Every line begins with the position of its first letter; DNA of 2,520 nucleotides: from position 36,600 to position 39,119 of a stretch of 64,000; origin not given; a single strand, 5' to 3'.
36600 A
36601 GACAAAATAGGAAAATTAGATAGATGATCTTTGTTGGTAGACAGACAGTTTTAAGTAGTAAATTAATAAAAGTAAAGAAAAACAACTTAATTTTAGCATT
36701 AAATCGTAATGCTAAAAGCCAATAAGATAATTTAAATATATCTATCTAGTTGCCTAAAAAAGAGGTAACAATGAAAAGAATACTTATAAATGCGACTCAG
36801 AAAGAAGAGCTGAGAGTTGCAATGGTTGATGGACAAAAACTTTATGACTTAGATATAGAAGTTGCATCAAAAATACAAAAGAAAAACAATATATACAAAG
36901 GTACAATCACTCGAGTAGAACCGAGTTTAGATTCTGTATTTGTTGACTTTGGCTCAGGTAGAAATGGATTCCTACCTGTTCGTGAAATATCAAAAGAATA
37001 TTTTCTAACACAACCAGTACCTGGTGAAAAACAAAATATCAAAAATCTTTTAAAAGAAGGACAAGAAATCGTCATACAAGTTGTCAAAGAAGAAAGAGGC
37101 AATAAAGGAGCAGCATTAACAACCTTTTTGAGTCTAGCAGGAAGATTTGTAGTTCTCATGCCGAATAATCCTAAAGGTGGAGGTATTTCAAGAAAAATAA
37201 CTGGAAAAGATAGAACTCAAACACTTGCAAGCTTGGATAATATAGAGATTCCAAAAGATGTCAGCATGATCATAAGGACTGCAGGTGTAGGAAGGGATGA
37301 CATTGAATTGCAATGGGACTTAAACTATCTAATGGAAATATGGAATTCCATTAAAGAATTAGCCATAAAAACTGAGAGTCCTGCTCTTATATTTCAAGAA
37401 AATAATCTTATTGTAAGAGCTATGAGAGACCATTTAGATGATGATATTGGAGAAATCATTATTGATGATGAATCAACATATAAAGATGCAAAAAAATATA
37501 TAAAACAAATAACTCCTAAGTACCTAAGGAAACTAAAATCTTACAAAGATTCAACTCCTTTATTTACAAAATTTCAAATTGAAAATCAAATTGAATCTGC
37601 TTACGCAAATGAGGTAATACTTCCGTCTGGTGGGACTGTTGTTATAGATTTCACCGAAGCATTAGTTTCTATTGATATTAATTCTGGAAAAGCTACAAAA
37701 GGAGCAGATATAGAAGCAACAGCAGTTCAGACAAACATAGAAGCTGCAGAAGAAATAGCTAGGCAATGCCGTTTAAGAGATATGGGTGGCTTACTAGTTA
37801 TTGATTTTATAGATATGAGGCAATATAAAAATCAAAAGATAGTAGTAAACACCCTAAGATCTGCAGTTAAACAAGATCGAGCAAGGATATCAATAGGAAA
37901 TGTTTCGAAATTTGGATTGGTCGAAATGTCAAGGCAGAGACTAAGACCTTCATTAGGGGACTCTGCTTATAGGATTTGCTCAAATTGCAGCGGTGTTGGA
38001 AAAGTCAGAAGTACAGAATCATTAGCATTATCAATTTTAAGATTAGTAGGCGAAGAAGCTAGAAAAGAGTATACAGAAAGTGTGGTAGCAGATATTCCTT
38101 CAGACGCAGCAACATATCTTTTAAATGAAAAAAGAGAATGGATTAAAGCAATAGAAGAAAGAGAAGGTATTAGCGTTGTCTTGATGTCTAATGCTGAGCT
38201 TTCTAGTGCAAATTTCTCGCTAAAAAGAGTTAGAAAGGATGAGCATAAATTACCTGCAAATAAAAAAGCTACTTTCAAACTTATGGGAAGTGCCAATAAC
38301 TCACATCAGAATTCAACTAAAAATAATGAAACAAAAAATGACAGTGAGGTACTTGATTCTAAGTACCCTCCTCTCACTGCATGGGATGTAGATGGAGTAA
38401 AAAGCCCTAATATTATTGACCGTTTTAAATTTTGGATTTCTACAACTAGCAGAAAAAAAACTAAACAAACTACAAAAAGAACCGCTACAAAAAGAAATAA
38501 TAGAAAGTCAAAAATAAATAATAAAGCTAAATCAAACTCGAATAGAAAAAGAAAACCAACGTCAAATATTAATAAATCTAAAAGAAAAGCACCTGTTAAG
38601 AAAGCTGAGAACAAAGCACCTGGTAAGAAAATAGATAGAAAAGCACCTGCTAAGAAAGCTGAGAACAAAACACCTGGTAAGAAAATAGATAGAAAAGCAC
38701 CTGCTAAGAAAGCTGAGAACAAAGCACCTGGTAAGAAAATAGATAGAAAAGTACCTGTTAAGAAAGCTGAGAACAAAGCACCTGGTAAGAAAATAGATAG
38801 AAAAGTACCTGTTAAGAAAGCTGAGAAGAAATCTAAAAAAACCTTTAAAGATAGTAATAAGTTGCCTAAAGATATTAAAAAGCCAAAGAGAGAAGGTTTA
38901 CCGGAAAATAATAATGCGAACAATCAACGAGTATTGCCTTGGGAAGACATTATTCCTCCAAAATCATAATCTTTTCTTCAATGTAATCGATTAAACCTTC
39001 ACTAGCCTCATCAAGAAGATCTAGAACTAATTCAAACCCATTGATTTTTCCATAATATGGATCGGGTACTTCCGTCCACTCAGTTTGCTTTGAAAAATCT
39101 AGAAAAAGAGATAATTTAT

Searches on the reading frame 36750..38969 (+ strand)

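Call 49: search_protein_families(library=pfam, proteins=[window:36750-38969:+])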
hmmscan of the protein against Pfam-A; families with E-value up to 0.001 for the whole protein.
window:36750-38969:+ (739 aa): 3 families
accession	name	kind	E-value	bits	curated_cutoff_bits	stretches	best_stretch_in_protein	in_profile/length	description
PF10150.14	RNase_E_G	-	3.6e-93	312.4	25.5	1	128-397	1-269/270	Ribonuclease E/G family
PF20833.2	RNase_E_G_Thio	-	2.2e-26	92.2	26.8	1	409-493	1-85/86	RNase E/G, Thioredoxin-like domain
PF00575.29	S1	-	1.5e-09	38.6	22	1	44-124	3-72/74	S1 RNA binding domain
